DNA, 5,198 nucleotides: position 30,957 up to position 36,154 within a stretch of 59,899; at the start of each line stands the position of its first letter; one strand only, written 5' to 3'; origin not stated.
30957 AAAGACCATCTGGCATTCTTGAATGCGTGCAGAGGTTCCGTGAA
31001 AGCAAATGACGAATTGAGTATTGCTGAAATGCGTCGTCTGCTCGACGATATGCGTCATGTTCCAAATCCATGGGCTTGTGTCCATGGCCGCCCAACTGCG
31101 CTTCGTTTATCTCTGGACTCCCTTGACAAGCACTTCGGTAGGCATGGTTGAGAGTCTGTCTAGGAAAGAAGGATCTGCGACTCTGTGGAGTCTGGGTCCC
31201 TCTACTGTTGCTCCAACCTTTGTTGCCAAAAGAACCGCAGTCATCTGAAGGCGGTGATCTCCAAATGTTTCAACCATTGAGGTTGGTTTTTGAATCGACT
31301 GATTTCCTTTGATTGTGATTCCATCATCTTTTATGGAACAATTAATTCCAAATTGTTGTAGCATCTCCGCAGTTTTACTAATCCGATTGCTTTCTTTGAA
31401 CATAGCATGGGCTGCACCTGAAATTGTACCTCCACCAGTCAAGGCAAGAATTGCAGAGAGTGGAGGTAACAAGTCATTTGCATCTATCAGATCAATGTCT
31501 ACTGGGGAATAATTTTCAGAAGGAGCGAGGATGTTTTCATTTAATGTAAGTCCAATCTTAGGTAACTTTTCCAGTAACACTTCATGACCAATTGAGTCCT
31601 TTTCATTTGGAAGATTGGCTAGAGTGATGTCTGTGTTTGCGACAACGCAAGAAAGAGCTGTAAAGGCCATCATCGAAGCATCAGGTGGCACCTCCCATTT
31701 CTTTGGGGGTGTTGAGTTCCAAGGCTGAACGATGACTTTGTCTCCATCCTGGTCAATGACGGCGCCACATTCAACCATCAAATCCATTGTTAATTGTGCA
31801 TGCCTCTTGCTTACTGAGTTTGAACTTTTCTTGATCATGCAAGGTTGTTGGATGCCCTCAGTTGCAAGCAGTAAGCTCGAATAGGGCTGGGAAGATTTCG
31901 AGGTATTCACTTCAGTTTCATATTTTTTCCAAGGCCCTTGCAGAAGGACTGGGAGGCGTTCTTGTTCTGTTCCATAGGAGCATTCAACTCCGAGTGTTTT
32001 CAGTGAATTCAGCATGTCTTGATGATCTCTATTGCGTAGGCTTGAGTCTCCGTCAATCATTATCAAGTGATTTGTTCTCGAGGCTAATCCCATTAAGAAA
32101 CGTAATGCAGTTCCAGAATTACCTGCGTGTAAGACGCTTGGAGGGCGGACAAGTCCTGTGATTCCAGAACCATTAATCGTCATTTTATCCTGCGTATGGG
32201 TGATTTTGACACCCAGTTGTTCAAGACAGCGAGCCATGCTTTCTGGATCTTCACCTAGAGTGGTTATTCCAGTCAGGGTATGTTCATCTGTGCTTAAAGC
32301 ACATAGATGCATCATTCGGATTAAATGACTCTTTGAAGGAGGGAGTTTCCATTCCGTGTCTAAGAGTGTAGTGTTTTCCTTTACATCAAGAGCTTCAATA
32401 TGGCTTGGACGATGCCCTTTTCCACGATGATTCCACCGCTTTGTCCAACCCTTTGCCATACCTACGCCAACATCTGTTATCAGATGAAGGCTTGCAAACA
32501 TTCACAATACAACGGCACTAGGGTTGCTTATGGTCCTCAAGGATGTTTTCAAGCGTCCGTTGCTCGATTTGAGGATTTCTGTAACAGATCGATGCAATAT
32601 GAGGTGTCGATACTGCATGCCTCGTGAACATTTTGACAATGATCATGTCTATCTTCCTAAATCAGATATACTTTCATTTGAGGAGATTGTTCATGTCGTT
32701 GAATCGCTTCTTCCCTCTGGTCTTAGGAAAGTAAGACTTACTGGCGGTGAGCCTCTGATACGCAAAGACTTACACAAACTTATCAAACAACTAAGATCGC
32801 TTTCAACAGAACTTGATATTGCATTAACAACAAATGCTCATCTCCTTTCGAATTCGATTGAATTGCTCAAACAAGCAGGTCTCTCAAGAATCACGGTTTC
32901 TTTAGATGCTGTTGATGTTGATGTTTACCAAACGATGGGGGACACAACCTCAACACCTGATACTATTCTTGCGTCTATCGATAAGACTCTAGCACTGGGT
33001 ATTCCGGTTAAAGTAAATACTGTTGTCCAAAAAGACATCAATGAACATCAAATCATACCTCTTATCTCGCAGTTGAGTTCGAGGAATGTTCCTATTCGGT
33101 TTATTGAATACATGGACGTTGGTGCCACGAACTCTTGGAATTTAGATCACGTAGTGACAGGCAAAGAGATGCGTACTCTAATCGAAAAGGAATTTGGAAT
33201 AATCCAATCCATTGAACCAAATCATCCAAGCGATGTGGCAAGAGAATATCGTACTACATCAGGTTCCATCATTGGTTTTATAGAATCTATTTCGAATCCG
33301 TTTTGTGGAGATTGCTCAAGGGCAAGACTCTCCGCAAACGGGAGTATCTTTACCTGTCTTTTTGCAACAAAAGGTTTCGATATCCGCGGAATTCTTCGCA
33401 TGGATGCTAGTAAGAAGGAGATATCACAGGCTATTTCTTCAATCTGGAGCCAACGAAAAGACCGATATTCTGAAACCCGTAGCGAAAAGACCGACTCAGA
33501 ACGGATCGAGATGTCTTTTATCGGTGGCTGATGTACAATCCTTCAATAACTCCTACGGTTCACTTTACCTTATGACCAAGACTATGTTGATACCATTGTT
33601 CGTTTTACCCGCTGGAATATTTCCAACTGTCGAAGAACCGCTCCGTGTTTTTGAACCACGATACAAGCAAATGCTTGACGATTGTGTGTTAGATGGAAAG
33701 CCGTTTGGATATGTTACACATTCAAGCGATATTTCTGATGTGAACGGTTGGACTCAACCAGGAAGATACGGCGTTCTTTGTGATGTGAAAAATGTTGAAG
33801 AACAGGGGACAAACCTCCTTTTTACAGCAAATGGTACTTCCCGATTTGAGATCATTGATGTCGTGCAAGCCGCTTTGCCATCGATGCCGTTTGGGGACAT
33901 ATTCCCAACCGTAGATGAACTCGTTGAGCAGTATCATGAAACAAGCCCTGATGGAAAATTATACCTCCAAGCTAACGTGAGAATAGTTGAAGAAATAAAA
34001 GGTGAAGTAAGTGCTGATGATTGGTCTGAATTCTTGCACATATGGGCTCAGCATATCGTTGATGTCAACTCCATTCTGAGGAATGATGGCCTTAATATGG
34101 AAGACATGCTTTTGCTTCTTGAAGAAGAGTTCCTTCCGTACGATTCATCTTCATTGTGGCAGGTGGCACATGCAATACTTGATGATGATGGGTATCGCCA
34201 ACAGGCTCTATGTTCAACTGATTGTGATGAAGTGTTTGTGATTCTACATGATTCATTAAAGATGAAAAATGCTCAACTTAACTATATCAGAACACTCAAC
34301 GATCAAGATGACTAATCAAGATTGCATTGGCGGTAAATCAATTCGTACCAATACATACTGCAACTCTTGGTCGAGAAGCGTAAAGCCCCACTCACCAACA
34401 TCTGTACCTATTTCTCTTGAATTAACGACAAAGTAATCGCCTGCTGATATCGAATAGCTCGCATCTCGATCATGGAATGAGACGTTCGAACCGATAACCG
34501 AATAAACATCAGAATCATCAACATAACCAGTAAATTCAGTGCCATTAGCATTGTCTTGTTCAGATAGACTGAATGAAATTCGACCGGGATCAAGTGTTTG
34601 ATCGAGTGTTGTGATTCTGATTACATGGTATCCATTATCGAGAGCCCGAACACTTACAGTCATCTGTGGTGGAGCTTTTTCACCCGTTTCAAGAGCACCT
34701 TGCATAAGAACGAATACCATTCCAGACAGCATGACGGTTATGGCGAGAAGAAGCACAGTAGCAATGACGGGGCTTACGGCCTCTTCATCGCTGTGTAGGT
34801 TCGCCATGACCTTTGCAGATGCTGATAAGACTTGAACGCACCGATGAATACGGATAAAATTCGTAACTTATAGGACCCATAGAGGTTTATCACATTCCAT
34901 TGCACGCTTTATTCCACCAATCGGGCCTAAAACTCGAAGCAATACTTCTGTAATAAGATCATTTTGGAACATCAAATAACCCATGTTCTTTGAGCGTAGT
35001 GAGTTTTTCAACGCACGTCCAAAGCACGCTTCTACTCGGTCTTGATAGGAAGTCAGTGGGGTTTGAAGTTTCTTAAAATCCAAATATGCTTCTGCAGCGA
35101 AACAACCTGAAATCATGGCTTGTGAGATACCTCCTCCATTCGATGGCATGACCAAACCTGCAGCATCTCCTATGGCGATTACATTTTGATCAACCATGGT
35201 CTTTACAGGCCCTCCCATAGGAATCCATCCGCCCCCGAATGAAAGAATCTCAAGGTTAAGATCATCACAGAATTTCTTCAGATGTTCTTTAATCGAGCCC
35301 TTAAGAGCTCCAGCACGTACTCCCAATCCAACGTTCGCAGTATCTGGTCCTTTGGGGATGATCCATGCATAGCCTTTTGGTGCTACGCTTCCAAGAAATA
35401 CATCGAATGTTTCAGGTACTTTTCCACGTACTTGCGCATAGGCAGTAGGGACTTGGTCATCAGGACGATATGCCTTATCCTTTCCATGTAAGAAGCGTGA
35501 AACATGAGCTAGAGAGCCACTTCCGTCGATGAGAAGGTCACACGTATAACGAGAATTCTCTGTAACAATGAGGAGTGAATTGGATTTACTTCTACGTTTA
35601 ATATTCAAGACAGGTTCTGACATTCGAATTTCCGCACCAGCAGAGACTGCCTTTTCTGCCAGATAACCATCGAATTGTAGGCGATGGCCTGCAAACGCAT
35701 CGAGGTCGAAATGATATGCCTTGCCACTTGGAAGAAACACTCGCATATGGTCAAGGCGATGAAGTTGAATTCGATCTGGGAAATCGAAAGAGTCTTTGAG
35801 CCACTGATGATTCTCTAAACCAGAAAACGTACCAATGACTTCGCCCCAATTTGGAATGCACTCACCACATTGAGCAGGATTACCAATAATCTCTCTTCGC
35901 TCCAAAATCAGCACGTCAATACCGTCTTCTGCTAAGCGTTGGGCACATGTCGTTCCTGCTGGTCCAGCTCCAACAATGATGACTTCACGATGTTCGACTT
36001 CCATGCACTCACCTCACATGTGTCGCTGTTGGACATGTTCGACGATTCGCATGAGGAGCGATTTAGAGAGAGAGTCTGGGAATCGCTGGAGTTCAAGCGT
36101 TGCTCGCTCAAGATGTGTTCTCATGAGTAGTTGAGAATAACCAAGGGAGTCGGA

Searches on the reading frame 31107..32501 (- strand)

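Call 18: search_protein_families(library=pfam, proteins=[window:31107-32501:-], max_evalue=0.001)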
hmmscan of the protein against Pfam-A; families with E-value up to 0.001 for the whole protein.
window:31107-32501:- (464 aa): 1 family
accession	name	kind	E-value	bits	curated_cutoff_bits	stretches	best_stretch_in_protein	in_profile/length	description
PF00275.25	EPSP_synthase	-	1.8e-57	195.4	22.8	1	47-446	7-413/417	EPSP synthase (3-phosphoshikimate 1-carboxyvinyltransferase)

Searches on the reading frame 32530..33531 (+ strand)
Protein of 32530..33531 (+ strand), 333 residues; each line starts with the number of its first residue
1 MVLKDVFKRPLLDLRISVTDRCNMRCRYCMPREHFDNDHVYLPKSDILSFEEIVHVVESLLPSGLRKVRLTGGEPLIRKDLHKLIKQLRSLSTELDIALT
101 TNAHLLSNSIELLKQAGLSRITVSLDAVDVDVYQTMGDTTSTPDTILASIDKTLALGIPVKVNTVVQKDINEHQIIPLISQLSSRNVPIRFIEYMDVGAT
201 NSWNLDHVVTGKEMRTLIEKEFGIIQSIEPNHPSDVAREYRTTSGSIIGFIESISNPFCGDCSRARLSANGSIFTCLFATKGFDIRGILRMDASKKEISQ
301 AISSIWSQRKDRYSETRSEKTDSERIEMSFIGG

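Call 18: search_protein_families(library=pfam, proteins=[window:32530-33531:+], max_evalue=0.001)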
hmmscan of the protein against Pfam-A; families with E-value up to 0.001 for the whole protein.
window:32530-33531:+ (333 aa): 3 families
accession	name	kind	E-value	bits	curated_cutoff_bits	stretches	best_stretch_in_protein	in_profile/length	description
PF06463.18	Mob_synth_C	-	1.4e-34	119.3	37.4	1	189-314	3-127/128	Molybdenum Cofactor Synthesis C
PF04055.27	Radical_SAM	-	4.5e-31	108.7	29.5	1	16-179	1-163/166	Radical SAM superfamily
PF13353.11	Fer4_12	-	2.8e-06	28.1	22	1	21-118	14-106/137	4Fe-4S single cluster domain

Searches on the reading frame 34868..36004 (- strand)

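Call 18: search_protein_families(library=pfam, proteins=[window:34868-36004:-], max_evalue=0.001)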
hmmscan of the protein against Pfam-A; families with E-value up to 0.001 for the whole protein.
window:34868-36004:- (378 aa): 12 families
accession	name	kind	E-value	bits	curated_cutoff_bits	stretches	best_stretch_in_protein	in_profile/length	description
PF22578.2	GGR_cat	-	7.2e-14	51.9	27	1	197-248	17-70/88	Geranylgeranyl reductase catalytic domain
PF05834.18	Lycopene_cycl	-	5.8e-13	49.1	23.4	2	8-165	2-142/380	Lycopene cyclase protein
PF01266.30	DAO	-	3.5e-10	40.4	27.9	1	8-41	2-35/353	FAD dependent oxidoreductase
PF01494.25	FAD_binding_3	-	1.5e-09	38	22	1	7-38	3-34/349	FAD binding domain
PF13450.12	NAD_binding_8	-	2.5e-08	34.5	21.9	1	10-41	1-32/68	NAD(P)-binding Rossmann-like domain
PF07992.20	Pyr_redox_2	-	9.8e-08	32.2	26.1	1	7-175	2-119/291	Pyridine nucleotide-disulphide oxidoreductase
PF13738.12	Pyr_redox_3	-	1.5e-07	31.4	30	1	9-39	1-32/305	Pyridine nucleotide-disulphide oxidoreductase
PF04820.20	Trp_halogenase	-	1.8e-07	30.8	21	1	96-299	152-346/458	Tryptophan halogenase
PF03486.20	HI0933_like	-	4.9e-07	29.9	50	1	7-41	2-36/244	HI0933-like protein Rossmann domain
PF01946.23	Thi4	-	4.4e-06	26.6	26.2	1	5-42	17-55/235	Thi4 family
PF12831.13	FAD_oxidored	-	3.4e-05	23.8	27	1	7-41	1-35/416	FAD dependent oxidoreductase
PF00890.30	FAD_binding_2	-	0.0001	22.1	20.4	1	8-37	2-31/414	FAD binding domain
